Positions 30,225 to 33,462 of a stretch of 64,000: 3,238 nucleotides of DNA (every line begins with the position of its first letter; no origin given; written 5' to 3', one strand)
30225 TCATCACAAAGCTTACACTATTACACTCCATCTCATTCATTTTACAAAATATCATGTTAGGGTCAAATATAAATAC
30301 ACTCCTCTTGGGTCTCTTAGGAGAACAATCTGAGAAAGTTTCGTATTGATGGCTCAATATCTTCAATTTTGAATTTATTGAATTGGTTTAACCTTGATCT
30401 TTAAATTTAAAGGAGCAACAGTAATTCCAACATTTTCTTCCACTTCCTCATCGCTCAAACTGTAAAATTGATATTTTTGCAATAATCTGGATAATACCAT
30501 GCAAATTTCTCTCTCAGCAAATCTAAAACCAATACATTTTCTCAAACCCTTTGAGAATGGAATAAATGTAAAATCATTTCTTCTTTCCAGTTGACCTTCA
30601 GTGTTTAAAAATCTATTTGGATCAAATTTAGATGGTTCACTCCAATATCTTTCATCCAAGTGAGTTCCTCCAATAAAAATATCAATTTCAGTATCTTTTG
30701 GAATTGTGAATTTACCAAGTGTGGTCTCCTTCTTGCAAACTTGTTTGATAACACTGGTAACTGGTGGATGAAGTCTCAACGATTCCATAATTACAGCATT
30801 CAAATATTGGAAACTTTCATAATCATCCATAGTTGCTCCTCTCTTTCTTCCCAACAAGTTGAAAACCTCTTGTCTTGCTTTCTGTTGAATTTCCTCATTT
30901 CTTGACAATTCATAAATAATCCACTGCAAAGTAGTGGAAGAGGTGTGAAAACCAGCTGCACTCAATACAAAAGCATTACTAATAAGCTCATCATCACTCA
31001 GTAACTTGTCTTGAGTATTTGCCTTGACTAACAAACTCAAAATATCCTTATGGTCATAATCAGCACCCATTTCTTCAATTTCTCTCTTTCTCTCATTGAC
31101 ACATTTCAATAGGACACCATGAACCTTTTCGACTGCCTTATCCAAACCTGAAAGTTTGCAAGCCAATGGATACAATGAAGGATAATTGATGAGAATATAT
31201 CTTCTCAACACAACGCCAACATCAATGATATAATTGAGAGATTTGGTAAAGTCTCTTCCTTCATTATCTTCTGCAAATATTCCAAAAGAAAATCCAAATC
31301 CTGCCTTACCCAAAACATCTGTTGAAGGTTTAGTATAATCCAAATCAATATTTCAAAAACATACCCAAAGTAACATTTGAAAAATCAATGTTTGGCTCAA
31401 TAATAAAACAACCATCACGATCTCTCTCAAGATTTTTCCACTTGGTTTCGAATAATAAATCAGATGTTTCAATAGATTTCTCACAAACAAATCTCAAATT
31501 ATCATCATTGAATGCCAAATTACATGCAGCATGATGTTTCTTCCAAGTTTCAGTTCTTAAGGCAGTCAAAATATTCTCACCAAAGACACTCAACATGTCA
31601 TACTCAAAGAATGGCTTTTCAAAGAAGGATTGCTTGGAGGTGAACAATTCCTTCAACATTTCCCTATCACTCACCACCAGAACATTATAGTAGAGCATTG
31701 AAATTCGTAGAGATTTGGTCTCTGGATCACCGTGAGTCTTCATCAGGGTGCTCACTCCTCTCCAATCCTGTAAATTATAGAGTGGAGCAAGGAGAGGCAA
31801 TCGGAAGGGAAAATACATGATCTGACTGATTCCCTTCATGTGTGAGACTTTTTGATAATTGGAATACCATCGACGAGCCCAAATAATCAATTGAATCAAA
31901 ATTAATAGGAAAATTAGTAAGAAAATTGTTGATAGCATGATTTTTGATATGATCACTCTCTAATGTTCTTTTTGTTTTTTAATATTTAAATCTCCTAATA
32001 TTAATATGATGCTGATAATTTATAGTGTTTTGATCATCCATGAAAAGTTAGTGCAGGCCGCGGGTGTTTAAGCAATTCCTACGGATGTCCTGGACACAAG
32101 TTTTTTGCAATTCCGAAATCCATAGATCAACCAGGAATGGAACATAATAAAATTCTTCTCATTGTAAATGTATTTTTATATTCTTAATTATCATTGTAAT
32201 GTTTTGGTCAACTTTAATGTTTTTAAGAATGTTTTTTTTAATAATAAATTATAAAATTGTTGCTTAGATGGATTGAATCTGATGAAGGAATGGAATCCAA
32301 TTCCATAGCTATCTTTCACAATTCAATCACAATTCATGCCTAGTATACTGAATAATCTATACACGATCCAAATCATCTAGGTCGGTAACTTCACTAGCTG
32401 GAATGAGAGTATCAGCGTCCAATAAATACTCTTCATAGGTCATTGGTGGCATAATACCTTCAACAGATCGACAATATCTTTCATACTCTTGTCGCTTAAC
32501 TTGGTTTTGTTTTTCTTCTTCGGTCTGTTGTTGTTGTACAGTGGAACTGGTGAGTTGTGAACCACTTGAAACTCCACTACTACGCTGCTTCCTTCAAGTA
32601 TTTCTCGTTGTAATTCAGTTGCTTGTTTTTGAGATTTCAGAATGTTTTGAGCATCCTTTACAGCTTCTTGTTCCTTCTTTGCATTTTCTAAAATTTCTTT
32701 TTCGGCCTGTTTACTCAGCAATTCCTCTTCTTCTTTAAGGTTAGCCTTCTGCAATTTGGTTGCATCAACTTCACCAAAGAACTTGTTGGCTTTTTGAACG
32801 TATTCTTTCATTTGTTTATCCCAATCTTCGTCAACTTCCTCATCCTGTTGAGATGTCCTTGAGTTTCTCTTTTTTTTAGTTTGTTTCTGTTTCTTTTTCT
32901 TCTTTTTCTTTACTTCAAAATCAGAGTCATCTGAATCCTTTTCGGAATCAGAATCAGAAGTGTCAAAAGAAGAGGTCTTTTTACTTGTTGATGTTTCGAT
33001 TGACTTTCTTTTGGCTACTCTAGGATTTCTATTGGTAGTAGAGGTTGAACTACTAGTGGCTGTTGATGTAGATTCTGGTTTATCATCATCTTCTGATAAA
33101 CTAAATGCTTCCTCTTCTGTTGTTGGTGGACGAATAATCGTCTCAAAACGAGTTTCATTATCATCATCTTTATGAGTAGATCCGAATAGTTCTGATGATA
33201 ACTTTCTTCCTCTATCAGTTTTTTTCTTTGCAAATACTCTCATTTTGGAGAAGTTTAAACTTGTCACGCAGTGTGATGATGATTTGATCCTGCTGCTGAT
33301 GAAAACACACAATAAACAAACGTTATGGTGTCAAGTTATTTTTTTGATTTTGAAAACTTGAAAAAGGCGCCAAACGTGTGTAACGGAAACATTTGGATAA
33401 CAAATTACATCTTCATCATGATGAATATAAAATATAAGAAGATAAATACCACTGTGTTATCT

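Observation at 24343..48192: Recurrent GGCGCC(AAA) E2F-like elements in the promoters of cell-cycle genes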

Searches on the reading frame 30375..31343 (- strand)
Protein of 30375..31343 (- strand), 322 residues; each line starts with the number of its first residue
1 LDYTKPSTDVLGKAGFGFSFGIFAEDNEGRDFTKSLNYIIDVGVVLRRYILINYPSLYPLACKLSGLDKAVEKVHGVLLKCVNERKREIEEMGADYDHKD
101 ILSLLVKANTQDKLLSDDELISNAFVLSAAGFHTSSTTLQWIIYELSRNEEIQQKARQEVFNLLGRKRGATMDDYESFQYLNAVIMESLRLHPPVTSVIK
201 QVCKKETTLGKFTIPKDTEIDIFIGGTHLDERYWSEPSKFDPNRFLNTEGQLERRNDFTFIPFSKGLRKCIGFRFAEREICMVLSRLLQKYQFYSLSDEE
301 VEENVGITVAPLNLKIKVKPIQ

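Call 6: search_protein_families(library=pfam, proteins=[window:30375-31343:-])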
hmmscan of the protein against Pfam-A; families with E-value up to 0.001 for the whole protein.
window:30375-31343:- (322 aa): 1 family
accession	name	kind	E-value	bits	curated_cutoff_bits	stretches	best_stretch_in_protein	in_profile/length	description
PF00067.27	p450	-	3.6e-69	234.2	22.8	1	5-317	147-461/462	Cytochrome P450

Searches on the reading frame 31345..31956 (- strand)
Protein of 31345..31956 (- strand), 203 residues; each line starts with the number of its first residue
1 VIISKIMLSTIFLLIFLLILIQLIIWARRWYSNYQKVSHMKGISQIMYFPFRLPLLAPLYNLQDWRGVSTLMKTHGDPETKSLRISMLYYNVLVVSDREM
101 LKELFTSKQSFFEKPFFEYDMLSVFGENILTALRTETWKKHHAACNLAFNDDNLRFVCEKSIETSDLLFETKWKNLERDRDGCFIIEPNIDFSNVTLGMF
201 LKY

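Call 6: search_protein_families(library=pfam, proteins=[window:31345-31956:-])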
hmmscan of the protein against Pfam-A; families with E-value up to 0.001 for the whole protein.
window:31345-31956:- (203 aa): 1 family
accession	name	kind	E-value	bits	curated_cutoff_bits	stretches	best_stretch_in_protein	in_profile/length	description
PF00067.27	p450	-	0.00091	18.5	22.8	0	52-156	6-114/462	Cytochrome P450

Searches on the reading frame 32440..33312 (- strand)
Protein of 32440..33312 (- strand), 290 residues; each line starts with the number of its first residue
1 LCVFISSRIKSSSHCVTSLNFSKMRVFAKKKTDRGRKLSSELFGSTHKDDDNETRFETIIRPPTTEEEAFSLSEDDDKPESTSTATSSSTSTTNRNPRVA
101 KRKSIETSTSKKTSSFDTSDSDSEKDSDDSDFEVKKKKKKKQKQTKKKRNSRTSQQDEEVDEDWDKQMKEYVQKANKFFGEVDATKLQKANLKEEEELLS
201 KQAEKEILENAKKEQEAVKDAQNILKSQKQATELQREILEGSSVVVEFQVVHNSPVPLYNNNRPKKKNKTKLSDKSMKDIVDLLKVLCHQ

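Call 6: search_protein_families(library=pfam, proteins=[window:32440-33312:-])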
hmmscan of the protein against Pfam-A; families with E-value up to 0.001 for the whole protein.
window:32440-33312:- (290 aa): 0 families

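Call 35: search_protein_families(library=ncbifam, proteins=[window:32443-33243:-], max_evalue=0.01)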
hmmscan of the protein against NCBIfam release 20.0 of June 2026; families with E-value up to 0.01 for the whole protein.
window:32443-33243:- (267 aa): 0 families

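Call 44: search_protein_families(library=pfam, proteins=[window:32443-33243:-], max_evalue=10)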
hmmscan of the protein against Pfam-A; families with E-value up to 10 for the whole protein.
window:32443-33243:- (267 aa): 2 families
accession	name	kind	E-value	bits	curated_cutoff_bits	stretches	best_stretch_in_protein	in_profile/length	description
PF06337.17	DUSP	-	0.033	15.1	29.3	1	137-177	7-36/77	DUSP domain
PF21827.1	New_glue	-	0.44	10.8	31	1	55-129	23-84/94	New glue protein family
